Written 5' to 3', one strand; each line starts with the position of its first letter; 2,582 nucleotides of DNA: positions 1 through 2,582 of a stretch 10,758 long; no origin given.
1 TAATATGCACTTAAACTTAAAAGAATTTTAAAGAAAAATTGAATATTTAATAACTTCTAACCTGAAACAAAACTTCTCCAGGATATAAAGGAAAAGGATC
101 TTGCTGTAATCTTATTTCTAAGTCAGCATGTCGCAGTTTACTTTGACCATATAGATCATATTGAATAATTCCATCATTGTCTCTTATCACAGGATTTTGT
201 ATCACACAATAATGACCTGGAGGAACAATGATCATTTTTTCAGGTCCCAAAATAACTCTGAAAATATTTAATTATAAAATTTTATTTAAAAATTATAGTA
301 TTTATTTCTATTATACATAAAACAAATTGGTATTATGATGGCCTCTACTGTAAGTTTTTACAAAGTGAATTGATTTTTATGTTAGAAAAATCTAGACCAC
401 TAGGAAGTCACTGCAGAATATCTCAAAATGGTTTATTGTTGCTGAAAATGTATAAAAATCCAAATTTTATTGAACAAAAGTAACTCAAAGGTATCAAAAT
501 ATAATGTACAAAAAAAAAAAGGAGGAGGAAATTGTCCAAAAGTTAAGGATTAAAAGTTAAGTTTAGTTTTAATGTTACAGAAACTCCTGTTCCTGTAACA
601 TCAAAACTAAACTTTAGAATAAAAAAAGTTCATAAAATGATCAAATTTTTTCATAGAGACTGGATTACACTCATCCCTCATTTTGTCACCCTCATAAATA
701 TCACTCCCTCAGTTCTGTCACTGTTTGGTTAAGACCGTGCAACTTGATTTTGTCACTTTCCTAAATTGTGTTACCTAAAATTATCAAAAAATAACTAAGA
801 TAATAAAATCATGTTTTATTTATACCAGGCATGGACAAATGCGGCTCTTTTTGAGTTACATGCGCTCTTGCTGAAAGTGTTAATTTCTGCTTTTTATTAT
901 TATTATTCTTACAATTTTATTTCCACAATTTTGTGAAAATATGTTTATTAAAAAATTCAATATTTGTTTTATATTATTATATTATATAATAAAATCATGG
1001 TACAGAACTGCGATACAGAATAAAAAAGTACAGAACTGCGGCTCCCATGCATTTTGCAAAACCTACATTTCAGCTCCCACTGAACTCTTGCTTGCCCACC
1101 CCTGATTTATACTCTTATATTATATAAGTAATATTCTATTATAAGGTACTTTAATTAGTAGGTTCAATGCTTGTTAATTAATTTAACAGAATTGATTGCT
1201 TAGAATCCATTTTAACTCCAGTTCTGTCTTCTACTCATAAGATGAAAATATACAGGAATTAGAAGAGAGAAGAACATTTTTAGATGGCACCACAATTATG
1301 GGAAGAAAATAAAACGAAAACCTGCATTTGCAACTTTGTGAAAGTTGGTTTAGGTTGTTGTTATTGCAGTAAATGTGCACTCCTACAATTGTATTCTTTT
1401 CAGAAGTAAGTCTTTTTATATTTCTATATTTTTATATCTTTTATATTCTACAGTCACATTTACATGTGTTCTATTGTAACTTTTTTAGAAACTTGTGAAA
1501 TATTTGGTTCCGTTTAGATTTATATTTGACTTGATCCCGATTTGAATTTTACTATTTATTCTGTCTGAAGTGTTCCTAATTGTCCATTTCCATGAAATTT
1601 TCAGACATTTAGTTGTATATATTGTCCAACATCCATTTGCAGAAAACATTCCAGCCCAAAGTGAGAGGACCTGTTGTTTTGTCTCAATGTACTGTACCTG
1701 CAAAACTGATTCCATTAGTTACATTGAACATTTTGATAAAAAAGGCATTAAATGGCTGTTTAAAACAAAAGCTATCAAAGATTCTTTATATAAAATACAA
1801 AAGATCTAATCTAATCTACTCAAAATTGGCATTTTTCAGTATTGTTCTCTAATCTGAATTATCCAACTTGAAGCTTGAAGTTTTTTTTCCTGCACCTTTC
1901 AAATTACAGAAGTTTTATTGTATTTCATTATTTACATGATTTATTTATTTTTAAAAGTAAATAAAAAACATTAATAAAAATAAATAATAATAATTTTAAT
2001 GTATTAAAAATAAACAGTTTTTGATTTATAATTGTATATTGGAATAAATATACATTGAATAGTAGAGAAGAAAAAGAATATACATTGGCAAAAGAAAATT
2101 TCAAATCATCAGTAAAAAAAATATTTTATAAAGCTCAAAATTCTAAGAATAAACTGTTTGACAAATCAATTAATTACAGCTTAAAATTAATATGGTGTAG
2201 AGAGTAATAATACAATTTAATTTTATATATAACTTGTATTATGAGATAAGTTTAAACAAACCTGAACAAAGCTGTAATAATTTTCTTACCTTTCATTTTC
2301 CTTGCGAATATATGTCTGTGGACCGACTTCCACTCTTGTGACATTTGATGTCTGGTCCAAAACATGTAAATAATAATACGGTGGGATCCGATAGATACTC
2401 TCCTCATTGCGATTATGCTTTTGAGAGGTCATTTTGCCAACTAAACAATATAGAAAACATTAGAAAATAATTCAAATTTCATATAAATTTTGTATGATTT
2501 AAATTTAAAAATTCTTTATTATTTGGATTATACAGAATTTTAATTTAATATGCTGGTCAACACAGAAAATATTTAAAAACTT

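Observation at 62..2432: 5' end of a major vault protein gene (two coding exons, minus strand) identifies this as metazoan DNA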

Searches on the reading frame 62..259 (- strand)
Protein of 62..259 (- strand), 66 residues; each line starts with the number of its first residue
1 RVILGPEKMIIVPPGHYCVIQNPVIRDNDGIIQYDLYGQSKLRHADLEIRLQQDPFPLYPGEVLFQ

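Call 7: search_protein_families(library=pfam, proteins=[window:62-259:-], max_evalue=1)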
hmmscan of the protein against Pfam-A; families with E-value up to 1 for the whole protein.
seq(66 aa): 1 family
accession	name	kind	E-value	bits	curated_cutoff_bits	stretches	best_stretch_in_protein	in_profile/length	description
PF17794.6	Vault_2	-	4.6e-25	88.3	23.6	1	9-64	1-56/60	Major Vault Protein repeat domain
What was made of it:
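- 62..257 (-): Second coding exon of MVP: 196 nt, made of 1 nt plus 65 codons, (R)VILGPEK...PGEVLFQ. It encodes the end of R1 and repeat domain R2. Pfam Vault_2 gives E = 4.6e-25 and 88.3 bits on this exon alone (call 7).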

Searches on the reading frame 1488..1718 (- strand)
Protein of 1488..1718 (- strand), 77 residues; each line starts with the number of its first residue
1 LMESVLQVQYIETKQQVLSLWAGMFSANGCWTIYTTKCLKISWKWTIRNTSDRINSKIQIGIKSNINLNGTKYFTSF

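Call 23: search_protein_families(library=pfam, proteins=[window:1488-1718:-], max_evalue=0.1)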
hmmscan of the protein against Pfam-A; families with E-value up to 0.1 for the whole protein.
seq(77 aa): 0 families

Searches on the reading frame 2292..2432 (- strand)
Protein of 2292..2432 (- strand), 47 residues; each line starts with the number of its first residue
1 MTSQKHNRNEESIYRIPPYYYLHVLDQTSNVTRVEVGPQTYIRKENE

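Call 7: search_protein_families(library=pfam, proteins=[window:2292-2432:-], max_evalue=1)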
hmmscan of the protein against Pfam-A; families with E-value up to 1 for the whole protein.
seq(47 aa): 1 family
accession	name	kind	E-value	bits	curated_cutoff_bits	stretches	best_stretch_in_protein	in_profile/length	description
PF17795.6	Vault_3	-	0.052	14.1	28.8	1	14-42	4-32/62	Major Vault Protein Repeat domain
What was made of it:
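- On Major vault protein (MVP): A sub-threshold Vault_3 hit covers residues 14-42, the R1 region (call 7).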
